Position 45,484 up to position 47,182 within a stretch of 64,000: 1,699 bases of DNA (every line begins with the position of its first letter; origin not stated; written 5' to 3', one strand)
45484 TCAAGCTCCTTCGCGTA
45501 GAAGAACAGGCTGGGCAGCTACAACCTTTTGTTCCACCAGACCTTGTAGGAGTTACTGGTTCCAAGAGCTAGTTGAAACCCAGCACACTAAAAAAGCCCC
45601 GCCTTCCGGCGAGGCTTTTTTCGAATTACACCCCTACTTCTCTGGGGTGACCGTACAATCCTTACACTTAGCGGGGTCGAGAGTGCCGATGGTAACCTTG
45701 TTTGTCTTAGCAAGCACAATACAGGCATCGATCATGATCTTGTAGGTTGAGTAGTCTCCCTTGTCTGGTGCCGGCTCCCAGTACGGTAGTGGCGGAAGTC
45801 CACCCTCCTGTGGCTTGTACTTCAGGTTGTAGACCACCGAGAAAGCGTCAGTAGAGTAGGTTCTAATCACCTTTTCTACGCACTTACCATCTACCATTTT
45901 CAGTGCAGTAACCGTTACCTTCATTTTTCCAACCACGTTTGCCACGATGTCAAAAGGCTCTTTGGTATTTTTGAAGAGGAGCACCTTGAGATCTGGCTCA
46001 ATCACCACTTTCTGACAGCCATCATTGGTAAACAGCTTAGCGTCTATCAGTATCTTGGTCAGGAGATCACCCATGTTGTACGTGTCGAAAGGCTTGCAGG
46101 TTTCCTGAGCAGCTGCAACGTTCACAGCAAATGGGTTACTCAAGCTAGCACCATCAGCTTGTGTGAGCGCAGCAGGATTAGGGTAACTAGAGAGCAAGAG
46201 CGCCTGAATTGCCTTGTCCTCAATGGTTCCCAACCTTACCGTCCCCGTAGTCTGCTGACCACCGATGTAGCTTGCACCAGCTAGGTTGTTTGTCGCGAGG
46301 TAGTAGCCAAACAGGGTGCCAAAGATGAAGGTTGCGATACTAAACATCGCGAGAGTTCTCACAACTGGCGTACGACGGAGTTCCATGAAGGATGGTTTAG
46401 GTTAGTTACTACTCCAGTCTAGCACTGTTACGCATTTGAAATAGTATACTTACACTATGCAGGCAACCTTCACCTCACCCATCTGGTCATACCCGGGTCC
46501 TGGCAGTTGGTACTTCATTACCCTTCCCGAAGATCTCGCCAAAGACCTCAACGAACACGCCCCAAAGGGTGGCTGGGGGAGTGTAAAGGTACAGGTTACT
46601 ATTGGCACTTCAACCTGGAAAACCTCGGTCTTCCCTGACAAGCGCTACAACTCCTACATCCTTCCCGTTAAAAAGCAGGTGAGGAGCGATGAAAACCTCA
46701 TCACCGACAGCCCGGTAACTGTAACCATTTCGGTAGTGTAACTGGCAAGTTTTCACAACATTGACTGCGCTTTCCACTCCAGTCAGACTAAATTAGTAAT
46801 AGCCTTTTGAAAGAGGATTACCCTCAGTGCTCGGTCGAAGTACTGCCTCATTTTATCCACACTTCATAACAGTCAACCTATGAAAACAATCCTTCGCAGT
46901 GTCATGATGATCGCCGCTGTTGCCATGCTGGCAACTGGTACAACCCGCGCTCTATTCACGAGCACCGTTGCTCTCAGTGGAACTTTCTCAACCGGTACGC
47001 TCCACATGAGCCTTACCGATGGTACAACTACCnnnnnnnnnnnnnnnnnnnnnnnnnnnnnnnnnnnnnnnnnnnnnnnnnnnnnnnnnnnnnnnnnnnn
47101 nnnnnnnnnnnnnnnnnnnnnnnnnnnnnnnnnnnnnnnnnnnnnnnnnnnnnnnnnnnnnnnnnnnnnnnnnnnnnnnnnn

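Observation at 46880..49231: Bacillus-like tapA-sipW-tasA architecture: two TasA/camelysin-family proteins flanking a SipW-type signal peptidase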

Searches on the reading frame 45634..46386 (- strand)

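Call 3: search_protein_families(library=pfam, proteins=[window:45634-46386:-], max_evalue=1)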
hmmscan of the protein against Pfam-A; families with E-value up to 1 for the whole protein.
window:45634-46386:- (250 aa): 1 family
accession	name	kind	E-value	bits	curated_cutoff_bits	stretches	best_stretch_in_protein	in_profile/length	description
PF20695.2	UbiD_N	-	0.022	15.2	24.3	1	132-173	34-74/78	3-octaprenyl-4-hydroxybenzoate carboxy-lyase N-terminal domain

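Call 4: search_protein_families(library=ncbifam, proteins=[window:45634-46386:-], max_evalue=1)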
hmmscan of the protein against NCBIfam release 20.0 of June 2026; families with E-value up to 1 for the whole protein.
window:45634-46386:- (250 aa): 0 families

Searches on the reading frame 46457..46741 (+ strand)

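Call 3: search_protein_families(library=pfam, proteins=[window:46457-46741:+], max_evalue=1)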
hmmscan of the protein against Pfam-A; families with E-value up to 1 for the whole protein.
window:46457-46741:+ (94 aa): 2 families
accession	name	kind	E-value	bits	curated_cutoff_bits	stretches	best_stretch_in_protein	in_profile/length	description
PF08922.17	DUF1905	-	4.4e-26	91.2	24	1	5-91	1-81/81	Domain of unknown function (DUF1905)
PF07878.17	RHH_5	-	0.072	13.3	26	1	21-36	6-21/43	CopG-like RHH_1 or ribbon-helix-helix domain, RHH_5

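Call 4: search_protein_families(library=ncbifam, proteins=[window:46457-46741:+], max_evalue=1)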
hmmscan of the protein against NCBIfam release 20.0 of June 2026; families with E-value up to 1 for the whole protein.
window:46457-46741:+ (94 aa): 0 families

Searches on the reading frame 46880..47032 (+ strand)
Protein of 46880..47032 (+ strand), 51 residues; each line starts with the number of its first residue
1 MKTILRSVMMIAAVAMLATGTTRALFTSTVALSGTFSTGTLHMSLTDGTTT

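Call 48: search_protein_families(library=ncbifam, proteins=[window:46880-47032:+], max_evalue=10)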
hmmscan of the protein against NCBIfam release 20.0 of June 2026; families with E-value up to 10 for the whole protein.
seq(51 aa): 1 family
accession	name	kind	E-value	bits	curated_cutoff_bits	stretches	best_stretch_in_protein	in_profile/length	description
TIGR04088.1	cognate_SipW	domain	0.0015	18.7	19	1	12-41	5-34/34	SipW-dependent-type signal peptide-containing protein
